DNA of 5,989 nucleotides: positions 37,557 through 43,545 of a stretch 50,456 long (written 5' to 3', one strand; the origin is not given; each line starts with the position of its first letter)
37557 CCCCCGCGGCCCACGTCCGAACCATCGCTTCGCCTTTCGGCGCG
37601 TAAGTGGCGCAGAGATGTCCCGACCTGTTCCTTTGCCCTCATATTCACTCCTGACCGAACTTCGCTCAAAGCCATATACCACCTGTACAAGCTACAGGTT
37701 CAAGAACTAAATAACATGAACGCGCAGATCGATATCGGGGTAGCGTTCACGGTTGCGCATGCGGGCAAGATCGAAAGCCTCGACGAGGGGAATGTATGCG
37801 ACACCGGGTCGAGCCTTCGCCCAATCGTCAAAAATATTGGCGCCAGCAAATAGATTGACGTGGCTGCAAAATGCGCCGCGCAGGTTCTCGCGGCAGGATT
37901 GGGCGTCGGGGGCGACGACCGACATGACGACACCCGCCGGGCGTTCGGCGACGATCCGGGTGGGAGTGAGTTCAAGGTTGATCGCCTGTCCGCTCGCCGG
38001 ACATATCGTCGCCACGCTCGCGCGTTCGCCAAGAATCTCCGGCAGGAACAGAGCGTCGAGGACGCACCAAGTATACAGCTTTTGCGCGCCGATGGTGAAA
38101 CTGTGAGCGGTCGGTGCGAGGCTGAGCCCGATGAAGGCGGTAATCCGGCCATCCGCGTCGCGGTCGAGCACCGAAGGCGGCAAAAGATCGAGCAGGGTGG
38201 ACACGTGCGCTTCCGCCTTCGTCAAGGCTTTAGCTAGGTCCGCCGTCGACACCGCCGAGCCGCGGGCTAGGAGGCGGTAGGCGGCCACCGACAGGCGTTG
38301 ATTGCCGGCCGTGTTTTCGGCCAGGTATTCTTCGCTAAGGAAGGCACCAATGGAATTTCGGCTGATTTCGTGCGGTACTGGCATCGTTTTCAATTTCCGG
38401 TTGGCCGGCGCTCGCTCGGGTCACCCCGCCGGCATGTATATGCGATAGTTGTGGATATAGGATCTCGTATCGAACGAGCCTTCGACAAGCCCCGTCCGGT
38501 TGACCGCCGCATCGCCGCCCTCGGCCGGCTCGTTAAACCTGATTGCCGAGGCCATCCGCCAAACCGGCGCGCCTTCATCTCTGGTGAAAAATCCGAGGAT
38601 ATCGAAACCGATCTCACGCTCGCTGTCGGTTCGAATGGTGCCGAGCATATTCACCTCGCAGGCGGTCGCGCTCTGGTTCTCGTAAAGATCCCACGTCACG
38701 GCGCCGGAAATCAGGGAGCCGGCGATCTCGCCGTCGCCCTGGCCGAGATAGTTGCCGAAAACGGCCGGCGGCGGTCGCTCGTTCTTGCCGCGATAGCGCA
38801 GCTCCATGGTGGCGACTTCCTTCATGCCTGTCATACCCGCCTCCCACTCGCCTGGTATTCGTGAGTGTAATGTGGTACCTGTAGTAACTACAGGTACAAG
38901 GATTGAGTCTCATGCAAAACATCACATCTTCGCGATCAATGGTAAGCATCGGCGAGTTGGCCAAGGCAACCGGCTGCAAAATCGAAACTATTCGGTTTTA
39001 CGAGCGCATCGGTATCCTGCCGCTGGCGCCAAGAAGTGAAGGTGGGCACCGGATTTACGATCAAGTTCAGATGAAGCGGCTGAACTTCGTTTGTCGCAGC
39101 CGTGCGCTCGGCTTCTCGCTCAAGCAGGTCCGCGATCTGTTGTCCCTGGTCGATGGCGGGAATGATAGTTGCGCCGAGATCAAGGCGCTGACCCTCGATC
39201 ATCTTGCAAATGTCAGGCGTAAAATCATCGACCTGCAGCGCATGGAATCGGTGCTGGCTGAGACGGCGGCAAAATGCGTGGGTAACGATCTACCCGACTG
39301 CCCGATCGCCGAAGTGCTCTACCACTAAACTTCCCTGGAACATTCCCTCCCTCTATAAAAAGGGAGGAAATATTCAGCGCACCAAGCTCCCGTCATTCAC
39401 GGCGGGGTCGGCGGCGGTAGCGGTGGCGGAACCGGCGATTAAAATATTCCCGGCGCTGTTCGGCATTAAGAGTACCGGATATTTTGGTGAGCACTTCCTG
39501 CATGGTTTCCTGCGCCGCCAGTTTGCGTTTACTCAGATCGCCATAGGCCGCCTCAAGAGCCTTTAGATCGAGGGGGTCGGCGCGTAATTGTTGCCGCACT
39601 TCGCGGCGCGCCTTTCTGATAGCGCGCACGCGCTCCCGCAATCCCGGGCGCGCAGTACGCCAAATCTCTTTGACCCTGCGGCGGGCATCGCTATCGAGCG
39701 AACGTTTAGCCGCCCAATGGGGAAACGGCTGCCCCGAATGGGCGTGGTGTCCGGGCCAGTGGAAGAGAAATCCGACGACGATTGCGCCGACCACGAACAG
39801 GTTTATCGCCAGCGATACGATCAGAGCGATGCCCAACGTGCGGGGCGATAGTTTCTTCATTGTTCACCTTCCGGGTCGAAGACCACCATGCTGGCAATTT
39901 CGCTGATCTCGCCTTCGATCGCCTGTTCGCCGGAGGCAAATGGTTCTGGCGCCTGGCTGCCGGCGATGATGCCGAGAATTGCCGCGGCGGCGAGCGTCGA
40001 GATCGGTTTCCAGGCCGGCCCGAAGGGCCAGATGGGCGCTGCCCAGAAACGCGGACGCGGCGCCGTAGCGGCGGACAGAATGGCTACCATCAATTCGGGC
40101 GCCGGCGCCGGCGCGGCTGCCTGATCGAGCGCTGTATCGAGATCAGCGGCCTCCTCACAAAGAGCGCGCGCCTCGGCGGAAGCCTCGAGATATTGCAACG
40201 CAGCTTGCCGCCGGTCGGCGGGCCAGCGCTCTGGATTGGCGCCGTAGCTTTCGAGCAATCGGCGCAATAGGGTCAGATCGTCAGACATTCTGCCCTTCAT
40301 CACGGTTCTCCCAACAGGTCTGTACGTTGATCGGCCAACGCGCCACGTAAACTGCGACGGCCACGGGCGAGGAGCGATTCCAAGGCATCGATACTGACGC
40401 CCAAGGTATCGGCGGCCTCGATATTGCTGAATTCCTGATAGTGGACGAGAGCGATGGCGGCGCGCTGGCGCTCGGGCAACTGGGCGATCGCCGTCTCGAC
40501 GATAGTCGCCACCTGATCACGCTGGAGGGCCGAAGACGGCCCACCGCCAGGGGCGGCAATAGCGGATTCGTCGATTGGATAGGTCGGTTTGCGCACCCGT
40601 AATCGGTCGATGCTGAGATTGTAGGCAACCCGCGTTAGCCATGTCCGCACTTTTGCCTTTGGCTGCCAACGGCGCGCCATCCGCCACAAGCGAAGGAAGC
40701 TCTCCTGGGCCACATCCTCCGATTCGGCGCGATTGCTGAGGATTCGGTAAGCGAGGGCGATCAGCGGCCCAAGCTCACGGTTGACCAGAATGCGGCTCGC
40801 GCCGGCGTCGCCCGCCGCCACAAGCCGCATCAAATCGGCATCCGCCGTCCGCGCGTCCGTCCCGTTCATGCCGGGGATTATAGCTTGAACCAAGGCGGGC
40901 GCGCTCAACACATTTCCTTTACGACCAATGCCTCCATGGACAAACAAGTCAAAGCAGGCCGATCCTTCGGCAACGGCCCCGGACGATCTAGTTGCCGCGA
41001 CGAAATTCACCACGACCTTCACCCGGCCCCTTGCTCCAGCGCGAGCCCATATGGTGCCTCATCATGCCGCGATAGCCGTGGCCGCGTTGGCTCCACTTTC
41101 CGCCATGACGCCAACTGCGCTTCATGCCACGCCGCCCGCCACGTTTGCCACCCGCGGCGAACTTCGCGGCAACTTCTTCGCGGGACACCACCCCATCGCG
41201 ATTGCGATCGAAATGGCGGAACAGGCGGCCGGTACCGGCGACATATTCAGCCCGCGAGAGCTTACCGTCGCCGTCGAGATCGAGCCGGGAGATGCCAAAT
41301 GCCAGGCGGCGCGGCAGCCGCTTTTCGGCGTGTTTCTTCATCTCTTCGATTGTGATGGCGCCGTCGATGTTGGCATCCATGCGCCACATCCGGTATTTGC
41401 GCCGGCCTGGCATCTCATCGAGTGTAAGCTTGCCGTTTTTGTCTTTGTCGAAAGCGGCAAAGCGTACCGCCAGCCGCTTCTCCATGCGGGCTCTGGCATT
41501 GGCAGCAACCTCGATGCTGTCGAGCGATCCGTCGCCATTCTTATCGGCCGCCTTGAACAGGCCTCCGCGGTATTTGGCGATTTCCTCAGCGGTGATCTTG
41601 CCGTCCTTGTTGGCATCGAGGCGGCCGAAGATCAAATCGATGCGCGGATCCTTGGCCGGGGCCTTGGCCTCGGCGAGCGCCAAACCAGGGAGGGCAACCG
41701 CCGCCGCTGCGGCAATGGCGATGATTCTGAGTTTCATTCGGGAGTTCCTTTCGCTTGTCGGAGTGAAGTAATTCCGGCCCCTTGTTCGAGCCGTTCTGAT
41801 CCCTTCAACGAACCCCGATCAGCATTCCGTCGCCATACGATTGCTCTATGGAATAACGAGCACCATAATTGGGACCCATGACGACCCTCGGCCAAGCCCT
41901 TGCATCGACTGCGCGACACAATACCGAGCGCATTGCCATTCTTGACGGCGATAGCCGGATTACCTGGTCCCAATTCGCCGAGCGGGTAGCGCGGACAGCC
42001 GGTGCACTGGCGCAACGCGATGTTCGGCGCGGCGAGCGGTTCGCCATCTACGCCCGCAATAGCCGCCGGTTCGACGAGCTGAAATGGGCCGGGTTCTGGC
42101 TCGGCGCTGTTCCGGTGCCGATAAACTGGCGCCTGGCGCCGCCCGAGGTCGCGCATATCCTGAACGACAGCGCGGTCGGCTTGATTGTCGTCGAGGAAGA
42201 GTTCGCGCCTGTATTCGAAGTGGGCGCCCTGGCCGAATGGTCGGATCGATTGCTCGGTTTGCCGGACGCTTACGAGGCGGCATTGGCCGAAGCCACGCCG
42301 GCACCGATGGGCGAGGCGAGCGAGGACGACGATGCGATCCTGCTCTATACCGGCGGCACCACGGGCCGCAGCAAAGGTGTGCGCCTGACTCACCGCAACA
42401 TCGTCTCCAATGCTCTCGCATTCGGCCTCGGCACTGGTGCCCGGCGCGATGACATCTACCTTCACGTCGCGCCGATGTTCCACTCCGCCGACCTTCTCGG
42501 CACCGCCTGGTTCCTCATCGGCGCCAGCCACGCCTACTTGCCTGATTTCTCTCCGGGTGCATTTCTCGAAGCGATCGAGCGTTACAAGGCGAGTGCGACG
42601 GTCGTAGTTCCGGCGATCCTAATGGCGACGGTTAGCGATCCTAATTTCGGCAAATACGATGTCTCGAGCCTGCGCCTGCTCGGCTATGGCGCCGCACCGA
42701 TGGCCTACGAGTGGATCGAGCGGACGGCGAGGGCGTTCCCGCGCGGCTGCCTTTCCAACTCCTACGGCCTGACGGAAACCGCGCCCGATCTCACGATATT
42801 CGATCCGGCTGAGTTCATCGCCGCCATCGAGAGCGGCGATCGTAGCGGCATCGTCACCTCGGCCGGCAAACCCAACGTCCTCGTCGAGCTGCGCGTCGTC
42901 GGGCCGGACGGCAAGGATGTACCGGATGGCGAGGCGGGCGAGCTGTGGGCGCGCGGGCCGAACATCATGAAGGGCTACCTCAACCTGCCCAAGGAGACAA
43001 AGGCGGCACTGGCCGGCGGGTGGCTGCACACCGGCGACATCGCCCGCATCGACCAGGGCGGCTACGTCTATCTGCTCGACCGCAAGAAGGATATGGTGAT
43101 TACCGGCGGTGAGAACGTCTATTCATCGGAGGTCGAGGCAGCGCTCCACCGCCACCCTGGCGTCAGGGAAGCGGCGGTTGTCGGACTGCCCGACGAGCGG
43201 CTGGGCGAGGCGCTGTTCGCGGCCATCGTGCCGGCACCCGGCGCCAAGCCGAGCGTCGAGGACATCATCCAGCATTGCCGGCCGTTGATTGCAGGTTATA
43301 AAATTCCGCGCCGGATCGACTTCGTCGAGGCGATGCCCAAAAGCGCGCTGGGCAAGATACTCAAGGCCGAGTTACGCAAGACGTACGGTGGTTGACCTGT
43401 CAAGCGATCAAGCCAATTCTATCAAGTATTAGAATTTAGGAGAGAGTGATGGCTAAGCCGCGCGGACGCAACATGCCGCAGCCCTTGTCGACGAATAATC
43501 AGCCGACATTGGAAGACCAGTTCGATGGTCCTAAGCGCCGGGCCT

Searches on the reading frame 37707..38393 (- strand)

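Call 58: search_protein_families(library=pfam, proteins=[window:37707-38393:-], max_evalue=0.00001)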
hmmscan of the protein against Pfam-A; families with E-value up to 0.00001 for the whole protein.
window:37707-38393:- (228 aa): 1 family
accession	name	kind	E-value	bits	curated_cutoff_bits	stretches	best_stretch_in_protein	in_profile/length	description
PF03243.20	MerB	-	4.5e-29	101.4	27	1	90-211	1-122/126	Alkylmercury lyase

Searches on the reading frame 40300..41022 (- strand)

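Call 58: search_protein_families(library=pfam, proteins=[window:40300-41022:-], max_evalue=0.00001)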
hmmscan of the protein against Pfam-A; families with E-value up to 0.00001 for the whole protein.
window:40300-41022:- (240 aa): 3 families
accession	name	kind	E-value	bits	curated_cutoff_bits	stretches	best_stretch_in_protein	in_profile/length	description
PF04542.20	Sigma70_r2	-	7.9e-17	61.3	24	1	79-145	1-69/71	Sigma-70 region 2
PF08281.18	Sigma70_r4_2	-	3e-11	43.2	25.7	1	174-225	3-54/54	Sigma-70, region 4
PF04545.22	Sigma70_r4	-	1.1e-06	28.5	24.1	1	178-226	1-49/50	Sigma-70, region 4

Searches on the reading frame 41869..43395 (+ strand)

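Call 58: search_protein_families(library=pfam, proteins=[window:41869-43395:+], max_evalue=0.00001)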
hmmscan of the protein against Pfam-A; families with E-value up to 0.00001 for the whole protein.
window:41869-43395:+ (508 aa): 2 families
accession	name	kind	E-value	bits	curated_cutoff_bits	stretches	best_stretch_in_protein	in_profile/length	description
PF00501.34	AMP-binding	-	1.1e-75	255.3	29.9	1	14-371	4-384/384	AMP-binding enzyme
PF13193.12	AMP-binding_C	-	2.4e-20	73.7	24.5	1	421-496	1-76/76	AMP-binding enzyme C-terminal domain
